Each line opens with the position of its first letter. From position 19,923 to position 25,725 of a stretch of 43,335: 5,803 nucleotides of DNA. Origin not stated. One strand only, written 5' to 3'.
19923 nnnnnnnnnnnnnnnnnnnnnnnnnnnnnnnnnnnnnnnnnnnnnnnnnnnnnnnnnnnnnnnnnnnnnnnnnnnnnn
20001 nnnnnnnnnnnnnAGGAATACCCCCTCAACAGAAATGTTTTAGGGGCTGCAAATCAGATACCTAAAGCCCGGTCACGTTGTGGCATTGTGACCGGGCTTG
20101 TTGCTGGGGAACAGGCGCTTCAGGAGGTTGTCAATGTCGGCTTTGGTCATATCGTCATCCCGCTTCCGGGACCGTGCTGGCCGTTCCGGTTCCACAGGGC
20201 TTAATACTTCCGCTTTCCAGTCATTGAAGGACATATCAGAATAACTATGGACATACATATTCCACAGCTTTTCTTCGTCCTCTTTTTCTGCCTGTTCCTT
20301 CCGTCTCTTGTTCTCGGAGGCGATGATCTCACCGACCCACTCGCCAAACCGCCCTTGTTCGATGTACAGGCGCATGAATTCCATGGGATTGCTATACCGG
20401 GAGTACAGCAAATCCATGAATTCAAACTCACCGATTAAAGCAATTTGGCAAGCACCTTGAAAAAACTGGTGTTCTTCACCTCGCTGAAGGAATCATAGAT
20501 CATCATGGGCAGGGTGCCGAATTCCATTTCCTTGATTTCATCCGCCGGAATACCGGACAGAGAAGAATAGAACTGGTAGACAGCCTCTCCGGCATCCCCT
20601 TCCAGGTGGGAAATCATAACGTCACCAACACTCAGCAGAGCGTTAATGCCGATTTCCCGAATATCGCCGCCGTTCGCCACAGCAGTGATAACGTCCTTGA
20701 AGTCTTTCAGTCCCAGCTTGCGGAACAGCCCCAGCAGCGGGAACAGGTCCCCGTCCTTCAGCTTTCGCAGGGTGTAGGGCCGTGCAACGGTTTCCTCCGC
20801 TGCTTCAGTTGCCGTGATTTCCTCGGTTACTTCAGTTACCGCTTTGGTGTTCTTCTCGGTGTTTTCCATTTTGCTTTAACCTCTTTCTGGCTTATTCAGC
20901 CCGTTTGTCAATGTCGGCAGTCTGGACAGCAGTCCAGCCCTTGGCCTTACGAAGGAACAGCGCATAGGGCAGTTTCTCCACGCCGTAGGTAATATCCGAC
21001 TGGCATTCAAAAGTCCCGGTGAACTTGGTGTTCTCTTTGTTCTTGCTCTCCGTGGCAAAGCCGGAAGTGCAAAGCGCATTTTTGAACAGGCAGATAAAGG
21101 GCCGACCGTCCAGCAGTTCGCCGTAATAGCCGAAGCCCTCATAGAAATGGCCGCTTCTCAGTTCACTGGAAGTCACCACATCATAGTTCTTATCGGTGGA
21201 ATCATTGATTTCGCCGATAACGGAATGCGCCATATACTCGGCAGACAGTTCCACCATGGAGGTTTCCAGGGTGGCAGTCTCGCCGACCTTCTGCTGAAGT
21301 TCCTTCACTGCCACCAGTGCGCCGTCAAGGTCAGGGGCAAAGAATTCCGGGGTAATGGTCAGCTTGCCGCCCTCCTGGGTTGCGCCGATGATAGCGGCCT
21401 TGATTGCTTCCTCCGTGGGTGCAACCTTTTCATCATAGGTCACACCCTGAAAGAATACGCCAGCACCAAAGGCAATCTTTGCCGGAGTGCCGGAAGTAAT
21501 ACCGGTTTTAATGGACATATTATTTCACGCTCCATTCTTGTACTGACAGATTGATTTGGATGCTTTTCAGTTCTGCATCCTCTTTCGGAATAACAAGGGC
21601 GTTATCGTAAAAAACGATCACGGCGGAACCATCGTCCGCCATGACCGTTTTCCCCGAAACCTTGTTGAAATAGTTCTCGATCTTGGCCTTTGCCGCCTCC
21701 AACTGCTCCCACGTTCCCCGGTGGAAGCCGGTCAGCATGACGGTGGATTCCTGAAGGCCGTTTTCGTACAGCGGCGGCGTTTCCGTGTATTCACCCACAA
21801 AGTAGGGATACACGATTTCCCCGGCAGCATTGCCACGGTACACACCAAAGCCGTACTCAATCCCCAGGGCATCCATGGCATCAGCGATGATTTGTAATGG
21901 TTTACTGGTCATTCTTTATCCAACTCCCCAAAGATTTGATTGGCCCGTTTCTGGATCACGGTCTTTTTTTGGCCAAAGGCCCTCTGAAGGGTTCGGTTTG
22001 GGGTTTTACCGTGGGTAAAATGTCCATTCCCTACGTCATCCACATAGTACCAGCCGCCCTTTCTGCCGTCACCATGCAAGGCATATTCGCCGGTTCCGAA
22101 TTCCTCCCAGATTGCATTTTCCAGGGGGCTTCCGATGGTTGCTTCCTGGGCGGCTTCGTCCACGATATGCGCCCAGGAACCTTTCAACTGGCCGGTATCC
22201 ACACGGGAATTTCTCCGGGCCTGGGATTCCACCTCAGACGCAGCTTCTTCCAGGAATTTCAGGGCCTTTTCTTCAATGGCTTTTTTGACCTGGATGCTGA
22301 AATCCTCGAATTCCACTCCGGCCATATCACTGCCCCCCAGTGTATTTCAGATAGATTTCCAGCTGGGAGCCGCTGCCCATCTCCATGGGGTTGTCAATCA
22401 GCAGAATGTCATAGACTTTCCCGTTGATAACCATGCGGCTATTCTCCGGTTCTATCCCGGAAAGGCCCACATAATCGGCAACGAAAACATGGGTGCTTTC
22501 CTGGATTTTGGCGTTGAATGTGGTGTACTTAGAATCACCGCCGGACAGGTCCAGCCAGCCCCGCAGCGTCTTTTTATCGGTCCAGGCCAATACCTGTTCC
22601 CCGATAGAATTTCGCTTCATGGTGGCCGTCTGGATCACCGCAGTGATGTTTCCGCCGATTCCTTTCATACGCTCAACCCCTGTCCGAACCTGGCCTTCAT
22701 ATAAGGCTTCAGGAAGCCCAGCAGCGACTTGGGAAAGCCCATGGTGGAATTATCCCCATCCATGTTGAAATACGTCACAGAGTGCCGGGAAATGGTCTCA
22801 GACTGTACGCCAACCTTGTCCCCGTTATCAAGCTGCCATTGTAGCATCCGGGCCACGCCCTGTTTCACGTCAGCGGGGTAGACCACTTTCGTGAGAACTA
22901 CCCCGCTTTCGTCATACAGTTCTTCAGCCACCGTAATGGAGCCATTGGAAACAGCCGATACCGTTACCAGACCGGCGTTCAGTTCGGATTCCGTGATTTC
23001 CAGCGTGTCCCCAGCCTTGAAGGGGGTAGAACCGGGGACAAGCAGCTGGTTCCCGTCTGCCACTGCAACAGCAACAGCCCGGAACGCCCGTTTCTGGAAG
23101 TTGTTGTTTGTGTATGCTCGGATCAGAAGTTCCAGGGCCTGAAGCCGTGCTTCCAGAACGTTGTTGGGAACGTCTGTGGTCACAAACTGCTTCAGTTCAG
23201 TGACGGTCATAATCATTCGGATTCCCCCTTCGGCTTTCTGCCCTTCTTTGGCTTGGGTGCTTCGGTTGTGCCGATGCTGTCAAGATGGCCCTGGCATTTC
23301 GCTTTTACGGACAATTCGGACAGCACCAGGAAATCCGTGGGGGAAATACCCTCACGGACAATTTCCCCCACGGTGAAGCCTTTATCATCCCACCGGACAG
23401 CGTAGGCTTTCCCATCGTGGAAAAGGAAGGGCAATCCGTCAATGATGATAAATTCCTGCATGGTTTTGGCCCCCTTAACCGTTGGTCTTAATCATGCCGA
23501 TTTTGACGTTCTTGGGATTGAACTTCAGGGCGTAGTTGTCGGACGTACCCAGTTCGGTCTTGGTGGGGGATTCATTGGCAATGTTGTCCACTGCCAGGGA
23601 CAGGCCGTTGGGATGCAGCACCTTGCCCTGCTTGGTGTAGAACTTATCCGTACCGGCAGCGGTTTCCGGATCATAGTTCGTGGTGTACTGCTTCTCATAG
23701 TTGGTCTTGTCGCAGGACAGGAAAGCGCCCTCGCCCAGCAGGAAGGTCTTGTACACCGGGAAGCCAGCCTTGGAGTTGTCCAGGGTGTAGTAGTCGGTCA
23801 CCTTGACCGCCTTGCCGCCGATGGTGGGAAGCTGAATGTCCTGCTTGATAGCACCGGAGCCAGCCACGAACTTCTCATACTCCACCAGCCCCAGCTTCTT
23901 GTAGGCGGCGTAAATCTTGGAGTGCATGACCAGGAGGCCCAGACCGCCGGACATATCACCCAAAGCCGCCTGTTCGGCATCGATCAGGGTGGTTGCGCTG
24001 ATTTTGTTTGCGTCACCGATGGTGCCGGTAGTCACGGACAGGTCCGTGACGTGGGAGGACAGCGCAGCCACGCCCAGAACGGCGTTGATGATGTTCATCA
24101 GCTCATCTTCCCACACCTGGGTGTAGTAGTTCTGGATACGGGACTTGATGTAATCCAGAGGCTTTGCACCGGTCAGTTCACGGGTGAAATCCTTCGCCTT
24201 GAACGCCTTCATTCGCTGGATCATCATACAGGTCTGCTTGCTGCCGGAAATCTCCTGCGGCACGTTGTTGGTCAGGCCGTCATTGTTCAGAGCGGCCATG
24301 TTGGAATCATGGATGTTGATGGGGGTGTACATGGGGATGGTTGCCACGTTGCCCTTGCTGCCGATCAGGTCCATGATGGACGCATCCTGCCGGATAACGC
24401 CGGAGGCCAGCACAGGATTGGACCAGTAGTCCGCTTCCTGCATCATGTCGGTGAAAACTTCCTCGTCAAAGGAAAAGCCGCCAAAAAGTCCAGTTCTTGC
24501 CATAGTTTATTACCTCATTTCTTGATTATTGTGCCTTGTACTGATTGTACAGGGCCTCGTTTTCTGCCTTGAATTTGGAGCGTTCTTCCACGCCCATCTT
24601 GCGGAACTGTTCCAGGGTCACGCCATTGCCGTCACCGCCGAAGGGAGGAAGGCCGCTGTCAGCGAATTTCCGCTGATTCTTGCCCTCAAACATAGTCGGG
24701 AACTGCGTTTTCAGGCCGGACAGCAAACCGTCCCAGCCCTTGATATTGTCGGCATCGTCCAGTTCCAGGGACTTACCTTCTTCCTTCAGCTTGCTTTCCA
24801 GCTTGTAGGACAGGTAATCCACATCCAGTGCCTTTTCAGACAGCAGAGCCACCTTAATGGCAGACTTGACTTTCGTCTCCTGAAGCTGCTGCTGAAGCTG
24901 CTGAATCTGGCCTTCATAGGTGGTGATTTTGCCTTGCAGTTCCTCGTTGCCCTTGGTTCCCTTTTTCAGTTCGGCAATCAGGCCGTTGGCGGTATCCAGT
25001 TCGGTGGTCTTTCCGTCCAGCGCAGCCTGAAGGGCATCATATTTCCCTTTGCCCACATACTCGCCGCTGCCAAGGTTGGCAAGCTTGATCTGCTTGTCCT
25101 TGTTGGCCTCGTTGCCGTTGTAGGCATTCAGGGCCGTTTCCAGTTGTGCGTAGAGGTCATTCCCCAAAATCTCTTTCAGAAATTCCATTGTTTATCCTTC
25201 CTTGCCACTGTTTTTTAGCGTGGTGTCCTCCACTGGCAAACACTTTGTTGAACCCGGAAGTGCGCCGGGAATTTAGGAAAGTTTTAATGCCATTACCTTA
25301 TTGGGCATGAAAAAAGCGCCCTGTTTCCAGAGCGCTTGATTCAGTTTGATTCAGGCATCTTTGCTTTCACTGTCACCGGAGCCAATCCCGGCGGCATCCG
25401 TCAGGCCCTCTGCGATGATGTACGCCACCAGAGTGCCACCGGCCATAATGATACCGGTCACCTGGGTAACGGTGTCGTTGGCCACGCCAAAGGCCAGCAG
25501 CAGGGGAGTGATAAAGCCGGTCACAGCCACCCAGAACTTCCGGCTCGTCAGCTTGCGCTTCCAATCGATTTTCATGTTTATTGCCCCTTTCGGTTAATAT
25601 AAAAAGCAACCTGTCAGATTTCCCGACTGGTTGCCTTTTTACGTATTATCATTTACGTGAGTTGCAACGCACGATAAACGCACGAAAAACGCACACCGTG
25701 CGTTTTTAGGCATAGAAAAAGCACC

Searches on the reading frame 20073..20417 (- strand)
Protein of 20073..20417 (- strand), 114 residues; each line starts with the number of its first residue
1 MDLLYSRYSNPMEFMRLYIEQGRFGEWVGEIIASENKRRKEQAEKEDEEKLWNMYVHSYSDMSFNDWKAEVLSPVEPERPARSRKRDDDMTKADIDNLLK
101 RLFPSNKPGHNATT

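Call 68: search_protein_families(library=pfam, proteins=[window:20073-20417:-], max_evalue=0.01)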
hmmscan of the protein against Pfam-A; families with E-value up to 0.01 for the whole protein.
window:20073-20417:- (114 aa): 0 families

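Call 82: search_protein_families(library=phrogs, proteins=[window:20073-20417:-], max_evalue=0.001)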
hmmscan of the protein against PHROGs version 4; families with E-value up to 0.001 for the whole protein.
window:20073-20417:- (114 aa): 1 family
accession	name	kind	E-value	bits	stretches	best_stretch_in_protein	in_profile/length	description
phrog_1294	-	other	1.1e-08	36.1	1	43-96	14-62/80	peptide methionine sulfoxide reductase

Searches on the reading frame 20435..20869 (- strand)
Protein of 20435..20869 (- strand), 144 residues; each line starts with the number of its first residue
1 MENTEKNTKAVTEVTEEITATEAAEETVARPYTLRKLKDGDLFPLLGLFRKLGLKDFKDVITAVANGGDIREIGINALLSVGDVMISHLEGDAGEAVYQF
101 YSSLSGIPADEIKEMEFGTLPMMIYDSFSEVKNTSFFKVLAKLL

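Call 68: search_protein_families(library=pfam, proteins=[window:20435-20869:-], max_evalue=0.01)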
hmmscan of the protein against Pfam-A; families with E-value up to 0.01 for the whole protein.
window:20435-20869:- (144 aa): 0 families

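Call 82: search_protein_families(library=phrogs, proteins=[window:20435-20869:-], max_evalue=0.001)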
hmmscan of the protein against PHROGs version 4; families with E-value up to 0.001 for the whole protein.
window:20435-20869:- (144 aa): 1 family
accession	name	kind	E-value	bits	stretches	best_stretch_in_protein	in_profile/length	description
phrog_1021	-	unknown function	8.7e-10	40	1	32-144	5-139/142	-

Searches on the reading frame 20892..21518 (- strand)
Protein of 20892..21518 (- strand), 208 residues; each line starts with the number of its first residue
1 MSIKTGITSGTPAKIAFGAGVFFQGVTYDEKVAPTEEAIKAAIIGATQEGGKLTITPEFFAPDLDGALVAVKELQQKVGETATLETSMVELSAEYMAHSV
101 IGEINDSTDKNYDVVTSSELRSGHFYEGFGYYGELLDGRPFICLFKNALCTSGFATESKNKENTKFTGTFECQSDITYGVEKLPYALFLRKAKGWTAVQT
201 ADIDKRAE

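Call 68: search_protein_families(library=pfam, proteins=[window:20892-21518:-], max_evalue=0.01)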
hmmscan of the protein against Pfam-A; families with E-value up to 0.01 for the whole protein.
window:20892-21518:- (208 aa): 0 families

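Call 82: search_protein_families(library=phrogs, proteins=[window:20892-21518:-], max_evalue=0.001)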
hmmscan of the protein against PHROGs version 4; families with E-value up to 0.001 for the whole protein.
window:20892-21518:- (208 aa): 1 family
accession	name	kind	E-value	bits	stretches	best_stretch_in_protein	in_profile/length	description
phrog_885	-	tail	2.4e-35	123.1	1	4-195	6-199/338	major tail protein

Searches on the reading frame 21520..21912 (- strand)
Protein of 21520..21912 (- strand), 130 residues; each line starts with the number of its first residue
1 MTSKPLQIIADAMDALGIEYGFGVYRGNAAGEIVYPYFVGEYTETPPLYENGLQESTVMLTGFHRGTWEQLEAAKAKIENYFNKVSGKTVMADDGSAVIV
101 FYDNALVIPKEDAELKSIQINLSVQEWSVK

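Call 68: search_protein_families(library=pfam, proteins=[window:21520-21912:-], max_evalue=0.01)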
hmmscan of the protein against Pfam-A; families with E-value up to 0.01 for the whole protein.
window:21520-21912:- (130 aa): 0 families

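Call 82: search_protein_families(library=phrogs, proteins=[window:21520-21912:-], max_evalue=0.001)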
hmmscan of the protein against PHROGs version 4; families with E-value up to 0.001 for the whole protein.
window:21520-21912:- (130 aa): 1 family
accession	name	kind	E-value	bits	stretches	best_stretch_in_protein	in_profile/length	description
phrog_957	-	head and packaging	5.9e-13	49.8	1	25-128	20-119/121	head protein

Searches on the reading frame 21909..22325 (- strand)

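Call 68: search_protein_families(library=pfam, proteins=[window:21909-22325:-], max_evalue=0.01)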
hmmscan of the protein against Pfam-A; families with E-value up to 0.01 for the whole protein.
window:21909-22325:- (138 aa): 1 family
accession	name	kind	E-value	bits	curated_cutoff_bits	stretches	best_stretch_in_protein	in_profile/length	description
PF04883.17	HK97-gp10_like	-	4.5e-08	34.4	21.4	1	13-77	10-78/78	Bacteriophage HK97-gp10, putative tail-component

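Call 82: search_protein_families(library=phrogs, proteins=[window:21909-22325:-], max_evalue=0.001)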
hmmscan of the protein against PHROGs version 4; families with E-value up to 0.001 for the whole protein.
window:21909-22325:- (138 aa): 1 family
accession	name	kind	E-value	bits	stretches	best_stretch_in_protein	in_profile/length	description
phrog_5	-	connector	4.4e-11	44.1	1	3-133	92-206/239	tail completion or Neck1 protein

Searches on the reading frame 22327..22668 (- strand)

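Call 68: search_protein_families(library=pfam, proteins=[window:22327-22668:-], max_evalue=0.01)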
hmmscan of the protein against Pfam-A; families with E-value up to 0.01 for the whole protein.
window:22327-22668:- (113 aa): 1 family
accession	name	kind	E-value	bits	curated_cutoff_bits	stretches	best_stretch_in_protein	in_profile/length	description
PF05521.18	Phage_HCP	-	0.0002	22.3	25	1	11-98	11-96/106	Phage head completion protein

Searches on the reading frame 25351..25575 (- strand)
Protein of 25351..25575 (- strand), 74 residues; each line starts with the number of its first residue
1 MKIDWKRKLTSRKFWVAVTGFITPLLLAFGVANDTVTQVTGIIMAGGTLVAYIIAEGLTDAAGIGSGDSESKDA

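Call 68: search_protein_families(library=pfam, proteins=[window:25351-25575:-], max_evalue=0.01)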
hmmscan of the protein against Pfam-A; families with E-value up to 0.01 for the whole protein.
window:25351-25575:- (74 aa): 1 family
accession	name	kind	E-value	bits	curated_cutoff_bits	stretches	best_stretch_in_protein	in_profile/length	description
PF01478.23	Peptidase_A24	-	0.0064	17.4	26.5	1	3-69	13-73/104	Type IV leader peptidase family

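Call 82: search_protein_families(library=phrogs, proteins=[window:25351-25575:-], max_evalue=0.001)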
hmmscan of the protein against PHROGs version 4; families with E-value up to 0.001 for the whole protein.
window:25351-25575:- (74 aa): 1 family
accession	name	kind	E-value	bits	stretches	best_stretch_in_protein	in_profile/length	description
phrog_297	-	lysis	2.1e-09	38.5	1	1-69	7-78/176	holin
